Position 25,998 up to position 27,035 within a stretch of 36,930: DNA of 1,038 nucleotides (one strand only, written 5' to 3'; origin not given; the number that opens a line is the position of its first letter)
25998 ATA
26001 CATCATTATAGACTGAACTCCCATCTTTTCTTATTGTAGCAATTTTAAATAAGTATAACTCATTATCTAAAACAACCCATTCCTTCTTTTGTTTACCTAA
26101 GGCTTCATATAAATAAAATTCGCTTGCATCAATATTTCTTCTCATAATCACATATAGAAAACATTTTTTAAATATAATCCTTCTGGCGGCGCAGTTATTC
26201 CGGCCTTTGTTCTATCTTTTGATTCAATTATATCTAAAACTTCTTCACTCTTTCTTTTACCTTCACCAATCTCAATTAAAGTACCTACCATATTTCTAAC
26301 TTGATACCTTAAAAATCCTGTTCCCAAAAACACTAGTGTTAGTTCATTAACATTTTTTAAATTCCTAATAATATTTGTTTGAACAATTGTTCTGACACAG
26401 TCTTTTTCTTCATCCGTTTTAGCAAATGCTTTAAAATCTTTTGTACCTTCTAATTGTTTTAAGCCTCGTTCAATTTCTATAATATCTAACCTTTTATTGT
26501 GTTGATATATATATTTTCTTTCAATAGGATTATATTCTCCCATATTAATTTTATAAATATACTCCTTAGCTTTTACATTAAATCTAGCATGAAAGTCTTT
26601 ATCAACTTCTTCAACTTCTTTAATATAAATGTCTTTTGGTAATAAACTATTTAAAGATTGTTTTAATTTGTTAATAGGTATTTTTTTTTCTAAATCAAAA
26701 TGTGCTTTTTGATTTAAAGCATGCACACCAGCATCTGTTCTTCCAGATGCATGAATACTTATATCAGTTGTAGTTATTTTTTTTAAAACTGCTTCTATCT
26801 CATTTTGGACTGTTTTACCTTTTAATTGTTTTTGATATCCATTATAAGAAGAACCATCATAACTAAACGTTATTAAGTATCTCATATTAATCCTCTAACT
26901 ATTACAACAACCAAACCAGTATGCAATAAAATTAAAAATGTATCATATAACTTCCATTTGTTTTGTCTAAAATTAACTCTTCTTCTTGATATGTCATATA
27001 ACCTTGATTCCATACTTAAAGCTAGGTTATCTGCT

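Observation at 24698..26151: A split HipA-like kinase system is in reverse order (kinase core, then HipS-like N-subdomain), lacks HipB and is coupled to truA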

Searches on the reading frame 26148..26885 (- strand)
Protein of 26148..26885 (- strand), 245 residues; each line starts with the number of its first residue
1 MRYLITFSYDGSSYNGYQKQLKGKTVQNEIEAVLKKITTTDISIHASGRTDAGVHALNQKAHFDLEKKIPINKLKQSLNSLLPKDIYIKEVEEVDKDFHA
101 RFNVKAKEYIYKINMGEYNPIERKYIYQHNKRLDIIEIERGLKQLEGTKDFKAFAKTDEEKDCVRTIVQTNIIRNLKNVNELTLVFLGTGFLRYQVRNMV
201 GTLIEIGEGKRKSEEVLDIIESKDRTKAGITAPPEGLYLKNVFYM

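Call 3: search_protein_families(library=pfam, proteins=[window:26148-26885:-], max_evalue=1)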
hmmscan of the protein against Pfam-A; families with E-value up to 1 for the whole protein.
window:26148-26885:- (245 aa): 3 families
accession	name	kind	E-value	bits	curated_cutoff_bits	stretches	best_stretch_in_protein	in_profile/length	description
PF01416.25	PseudoU_synth_1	-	9.8e-41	139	23.3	2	143-244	3-107/108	tRNA pseudouridine synthase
PF10105.14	DUF2344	-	4.2e-05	23.9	23.8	1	53-160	56-155/176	Uncharacterized protein conserved in bacteria (DUF2344)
PF21238.2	Pus10_C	-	0.023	14.7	27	1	18-95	22-108/232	Pus10, C-terminal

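Call 53: find_related_loci(query=window:26148-26885:-, collection=genome_contigs, flank=5000)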
Query window:26148-26885:- (245 aa) in genome_contigs; peptide patterns used: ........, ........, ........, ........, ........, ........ (x = any residue, [..] = any of these).
339 stretches matched a pattern; 152 encode a relative of the query (tblastn E <= 1e-3); the best 80 are kept; 80 distinct loci.
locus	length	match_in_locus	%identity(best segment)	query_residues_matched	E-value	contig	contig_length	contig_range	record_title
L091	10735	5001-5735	74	1-244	3e-121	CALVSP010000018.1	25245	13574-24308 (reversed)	MAG: uncultured Bacilli bacterium isolate BRZ_AF__bin76 genome assembly, contig: BRZ_AF__NODE_2949_length_25245_cov_10.8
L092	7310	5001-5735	74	1-244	4e-121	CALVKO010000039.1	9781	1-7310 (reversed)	MAG: uncultured Bacilli bacterium isolate BRZ_EG__bin97 genome assembly, contig: BRZ_EG__NODE_9890_length_9781_cov_18.39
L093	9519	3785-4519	74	1-244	3e-120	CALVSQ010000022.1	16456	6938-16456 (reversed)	MAG: uncultured Bacilli bacterium isolate BRZ_PA__bin23 genome assembly, contig: BRZ_PA__NODE_5224_length_16456_cov_34.1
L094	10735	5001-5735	74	1-244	5e-120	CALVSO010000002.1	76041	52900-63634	MAG: uncultured Bacilli bacterium isolate BRZ_CH__bin62 genome assembly, contig: BRZ_CH__NODE_562_length_76041_cov_23.37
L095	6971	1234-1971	72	1-244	1e-119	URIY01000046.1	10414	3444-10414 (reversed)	uncultured Tenericutes bacterium isolate UMGS1045 genome assembly, contig: NODE_3461_length_10414_cov_16.479680, whole g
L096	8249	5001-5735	73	1-244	1e-118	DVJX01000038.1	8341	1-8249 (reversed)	MAG TPA_asm: Candidatus Faecisoma merdavium isolate 6595 CHK47__C99331_L8341_ERR2241733, whole genome shotgun sequence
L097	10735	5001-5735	72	1-244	3e-118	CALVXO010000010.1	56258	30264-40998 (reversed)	MAG: uncultured Bacilli bacterium isolate BRZ_PD__bin30 genome assembly, contig: BRZ_PD__NODE_680_length_56258_cov_13.15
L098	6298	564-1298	72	1-244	7e-118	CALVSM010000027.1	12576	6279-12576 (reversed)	MAG: uncultured Bacilli bacterium isolate BRZ_AH__bin14 genome assembly, contig: BRZ_AH__NODE_8391_length_12576_cov_8.25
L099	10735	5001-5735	70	1-244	2e-117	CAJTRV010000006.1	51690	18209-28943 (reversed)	MAG TPA_asm: uncultured Bacilli bacterium isolate MGBC107952 genome assembly, contig: MGBC107952.6, whole genome shotgun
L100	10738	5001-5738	72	1-244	3e-117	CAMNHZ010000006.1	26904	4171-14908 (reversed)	MAG: uncultured Firmicutes bacterium isolate SRR873597_bin.143_metaWRAP_v1.3_MAG genome assembly, contig: NODE.3771_leng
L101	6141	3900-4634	73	1-244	7e-117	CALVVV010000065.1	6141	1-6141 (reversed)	MAG: uncultured Bacilli bacterium isolate BRZ_FP__bin56 genome assembly, contig: BRZ_FP__NODE_16113_length_6141_cov_8.49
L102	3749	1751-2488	72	1-244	7e-119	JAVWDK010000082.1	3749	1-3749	MAG: Bacilli bacterium isolate CGS10Y4-bin82 NODE_22954_length_3749_cov_5.367352, whole genome shotgun sequence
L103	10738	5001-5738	71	1-244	1e-116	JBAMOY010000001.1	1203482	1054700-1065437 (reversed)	MAG: Bacilli bacterium isolate contig_25558.circular contig_25558, whole genome shotgun sequence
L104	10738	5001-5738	72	1-244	2e-116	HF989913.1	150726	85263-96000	Acholeplasma sp. CAG:878 genomic scaffold, scf22, whole genome shotgun sequence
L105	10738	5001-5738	73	1-244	2e-116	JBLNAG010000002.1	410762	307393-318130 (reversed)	MAG: Ignavibacteriales bacterium isolate MAG183 PRJNA951521_bin41_renamed_1, whole genome shotgun sequence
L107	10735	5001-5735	70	1-244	3e-116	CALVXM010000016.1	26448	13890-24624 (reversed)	MAG: uncultured Bacilli bacterium isolate BRZ_SN__bin108 genome assembly, contig: BRZ_SN__NODE_2289_length_26448_cov_7.6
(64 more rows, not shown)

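Call 83: search_protein_families(library=pfam, proteins=[L098:1467-1700:+, L098:1805-2077:+, L098:2080-2841:+, L107:5738-6562:+], max_evalue=0.01)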
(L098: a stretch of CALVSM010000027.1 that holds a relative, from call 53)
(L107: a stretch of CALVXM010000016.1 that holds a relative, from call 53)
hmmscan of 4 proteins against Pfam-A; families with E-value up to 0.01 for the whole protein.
L098:1467-1700:+ (77 aa): 0 families

L098:1805-2077:+ (90 aa): 0 families

L098:2080-2841:+ (253 aa): 1 family
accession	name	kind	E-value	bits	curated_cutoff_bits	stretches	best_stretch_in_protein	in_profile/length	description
PF13274.11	SocA_Panacea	-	1.2e-13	52.4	25.7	1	114-226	1-112/113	Antitoxin SocA-like, Panacea domain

L107:5738-6562:+ (274 aa): 0 families

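Call 84: search_protein_families(library=padloc, proteins=[L098:1467-1700:+, L098:1805-2077:+, L098:2080-2841:+, L107:5738-6562:+], max_evalue=0.01)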
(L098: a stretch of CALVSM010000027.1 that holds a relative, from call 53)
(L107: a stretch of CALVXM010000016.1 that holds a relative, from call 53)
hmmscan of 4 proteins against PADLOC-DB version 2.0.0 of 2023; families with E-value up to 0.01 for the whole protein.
L098:1467-1700:+ (77 aa): 0 families

L098:1805-2077:+ (90 aa): 0 families

L098:2080-2841:+ (253 aa): 0 families

L107:5738-6562:+ (274 aa): 0 families
